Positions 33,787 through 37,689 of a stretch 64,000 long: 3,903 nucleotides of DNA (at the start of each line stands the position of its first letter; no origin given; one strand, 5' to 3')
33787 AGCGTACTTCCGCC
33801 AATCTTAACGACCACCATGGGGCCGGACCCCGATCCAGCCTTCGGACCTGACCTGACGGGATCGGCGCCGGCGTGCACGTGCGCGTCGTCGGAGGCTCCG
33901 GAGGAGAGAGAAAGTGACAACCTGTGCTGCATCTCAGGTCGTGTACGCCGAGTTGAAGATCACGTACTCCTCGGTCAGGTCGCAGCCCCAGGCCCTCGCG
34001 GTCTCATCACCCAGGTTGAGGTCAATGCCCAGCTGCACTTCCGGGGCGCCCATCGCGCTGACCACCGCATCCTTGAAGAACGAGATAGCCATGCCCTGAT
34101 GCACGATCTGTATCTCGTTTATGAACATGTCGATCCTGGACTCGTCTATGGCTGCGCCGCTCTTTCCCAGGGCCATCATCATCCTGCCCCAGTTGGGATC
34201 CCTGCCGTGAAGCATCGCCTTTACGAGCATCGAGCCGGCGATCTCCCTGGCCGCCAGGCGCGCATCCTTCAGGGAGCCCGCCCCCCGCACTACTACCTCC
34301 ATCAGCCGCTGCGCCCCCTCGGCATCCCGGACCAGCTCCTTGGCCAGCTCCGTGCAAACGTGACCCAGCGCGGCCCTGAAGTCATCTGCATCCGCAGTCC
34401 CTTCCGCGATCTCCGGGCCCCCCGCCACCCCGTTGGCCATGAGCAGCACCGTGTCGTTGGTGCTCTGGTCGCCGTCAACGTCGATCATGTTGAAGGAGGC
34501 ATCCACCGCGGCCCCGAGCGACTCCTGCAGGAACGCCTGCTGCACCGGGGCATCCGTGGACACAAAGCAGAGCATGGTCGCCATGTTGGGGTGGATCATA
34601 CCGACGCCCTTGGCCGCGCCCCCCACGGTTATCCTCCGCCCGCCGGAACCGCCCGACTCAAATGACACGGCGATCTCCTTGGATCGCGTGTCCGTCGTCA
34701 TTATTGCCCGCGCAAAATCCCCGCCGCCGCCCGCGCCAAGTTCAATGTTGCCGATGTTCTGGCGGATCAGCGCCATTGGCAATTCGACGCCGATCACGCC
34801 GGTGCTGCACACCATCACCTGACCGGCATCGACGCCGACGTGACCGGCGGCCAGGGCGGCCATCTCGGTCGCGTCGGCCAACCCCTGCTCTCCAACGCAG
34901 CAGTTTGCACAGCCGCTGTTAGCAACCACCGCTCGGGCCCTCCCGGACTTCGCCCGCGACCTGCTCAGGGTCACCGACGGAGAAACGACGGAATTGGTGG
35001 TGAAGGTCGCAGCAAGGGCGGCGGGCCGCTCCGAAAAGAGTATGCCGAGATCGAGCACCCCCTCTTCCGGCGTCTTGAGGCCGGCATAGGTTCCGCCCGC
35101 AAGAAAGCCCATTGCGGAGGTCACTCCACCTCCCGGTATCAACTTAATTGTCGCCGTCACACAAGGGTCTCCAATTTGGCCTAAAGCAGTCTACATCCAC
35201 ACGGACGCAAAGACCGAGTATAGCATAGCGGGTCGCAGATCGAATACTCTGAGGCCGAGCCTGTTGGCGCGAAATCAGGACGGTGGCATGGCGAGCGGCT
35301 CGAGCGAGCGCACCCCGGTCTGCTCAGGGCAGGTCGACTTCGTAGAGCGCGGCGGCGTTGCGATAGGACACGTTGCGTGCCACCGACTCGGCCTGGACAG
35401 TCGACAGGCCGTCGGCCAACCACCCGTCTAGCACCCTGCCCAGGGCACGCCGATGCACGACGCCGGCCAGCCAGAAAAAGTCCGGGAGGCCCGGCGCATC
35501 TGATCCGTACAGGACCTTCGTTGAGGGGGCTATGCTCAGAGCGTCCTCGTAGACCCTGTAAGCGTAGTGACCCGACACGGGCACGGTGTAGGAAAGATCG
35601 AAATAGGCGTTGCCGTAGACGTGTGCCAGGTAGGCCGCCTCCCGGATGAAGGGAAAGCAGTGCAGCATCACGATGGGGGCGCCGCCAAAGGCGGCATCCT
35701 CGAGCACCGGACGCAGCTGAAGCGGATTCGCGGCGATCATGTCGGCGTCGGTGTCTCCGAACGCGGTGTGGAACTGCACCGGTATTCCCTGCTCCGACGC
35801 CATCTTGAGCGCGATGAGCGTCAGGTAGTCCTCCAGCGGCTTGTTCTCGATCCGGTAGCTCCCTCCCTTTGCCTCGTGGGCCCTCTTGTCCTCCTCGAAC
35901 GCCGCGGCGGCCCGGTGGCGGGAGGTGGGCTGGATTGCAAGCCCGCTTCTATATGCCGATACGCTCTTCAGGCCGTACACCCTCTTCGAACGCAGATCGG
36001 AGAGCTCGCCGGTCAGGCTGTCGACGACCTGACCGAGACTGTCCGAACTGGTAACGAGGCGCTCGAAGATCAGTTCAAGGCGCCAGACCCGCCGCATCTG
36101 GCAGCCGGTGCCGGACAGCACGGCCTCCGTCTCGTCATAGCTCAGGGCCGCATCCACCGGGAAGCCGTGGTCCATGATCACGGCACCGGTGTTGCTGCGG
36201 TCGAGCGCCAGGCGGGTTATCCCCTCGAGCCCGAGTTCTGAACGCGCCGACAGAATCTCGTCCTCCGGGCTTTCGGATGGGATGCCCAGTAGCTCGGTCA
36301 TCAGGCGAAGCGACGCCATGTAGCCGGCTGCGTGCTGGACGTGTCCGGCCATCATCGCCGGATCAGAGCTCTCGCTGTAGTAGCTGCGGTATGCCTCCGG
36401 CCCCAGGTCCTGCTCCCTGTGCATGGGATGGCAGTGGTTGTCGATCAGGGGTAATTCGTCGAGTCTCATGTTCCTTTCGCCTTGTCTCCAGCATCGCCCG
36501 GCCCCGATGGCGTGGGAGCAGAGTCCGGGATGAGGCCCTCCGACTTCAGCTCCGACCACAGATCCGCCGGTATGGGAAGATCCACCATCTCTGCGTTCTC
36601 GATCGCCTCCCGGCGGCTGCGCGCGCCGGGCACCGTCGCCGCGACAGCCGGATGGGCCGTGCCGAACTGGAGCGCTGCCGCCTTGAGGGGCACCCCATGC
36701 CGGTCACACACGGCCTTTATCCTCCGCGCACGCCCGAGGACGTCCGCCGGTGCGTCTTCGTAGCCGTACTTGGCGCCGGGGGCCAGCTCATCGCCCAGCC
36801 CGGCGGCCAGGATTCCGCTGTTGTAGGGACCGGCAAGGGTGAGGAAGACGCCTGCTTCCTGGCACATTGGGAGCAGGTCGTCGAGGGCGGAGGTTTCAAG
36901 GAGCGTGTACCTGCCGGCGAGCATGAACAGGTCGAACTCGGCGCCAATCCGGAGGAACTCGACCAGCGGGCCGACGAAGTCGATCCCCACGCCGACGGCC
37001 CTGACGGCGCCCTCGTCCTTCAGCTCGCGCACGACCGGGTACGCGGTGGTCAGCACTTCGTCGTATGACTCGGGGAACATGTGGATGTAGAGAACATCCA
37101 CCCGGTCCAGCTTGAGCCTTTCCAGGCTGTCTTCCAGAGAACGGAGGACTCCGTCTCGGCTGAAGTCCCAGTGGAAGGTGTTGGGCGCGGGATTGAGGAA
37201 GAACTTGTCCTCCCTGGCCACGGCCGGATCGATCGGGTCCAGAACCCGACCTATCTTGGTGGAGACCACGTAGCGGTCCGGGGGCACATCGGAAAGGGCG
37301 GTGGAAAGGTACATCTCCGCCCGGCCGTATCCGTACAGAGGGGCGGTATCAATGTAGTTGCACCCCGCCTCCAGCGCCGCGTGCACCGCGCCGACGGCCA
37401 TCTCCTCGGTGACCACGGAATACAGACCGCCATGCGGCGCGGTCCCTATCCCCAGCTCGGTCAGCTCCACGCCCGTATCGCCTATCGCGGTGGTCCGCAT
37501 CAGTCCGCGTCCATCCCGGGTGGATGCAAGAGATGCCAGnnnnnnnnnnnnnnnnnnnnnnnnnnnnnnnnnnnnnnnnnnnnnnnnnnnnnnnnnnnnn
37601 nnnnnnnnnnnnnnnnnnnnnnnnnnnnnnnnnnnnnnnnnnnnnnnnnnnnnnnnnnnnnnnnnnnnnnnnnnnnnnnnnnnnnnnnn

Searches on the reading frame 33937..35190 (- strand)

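Call 29: search_protein_families(library=pfam, proteins=[window:33937-35190:-], max_evalue=0.00001)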
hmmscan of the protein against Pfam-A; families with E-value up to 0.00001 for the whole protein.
window:33937-35190:- (418 aa): 1 family
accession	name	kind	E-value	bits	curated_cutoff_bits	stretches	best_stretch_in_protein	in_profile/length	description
PF01960.23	ArgJ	-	1.5e-134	448.9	32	1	31-418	2-377/377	ArgJ family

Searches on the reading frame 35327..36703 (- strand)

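Call 29: search_protein_families(library=pfam, proteins=[window:35327-36703:-], max_evalue=0.00001)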
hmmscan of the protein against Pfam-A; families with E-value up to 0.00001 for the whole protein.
window:35327-36703:- (459 aa): 1 family
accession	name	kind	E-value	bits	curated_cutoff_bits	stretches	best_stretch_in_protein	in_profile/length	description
PF04909.20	Amidohydro_2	-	1.4e-15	58.3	26.4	1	283-454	110-287/289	Amidohydrolase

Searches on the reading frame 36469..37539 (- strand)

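Call 29: search_protein_families(library=pfam, proteins=[window:36469-37539:-], max_evalue=0.00001)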
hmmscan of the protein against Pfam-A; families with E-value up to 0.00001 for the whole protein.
window:36469-37539:- (357 aa): 1 family
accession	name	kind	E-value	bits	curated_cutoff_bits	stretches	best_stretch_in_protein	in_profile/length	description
PF00248.27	Aldo_ket_red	-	5.7e-42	144.2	24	1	28-332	1-287/291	Aldo/keto reductase family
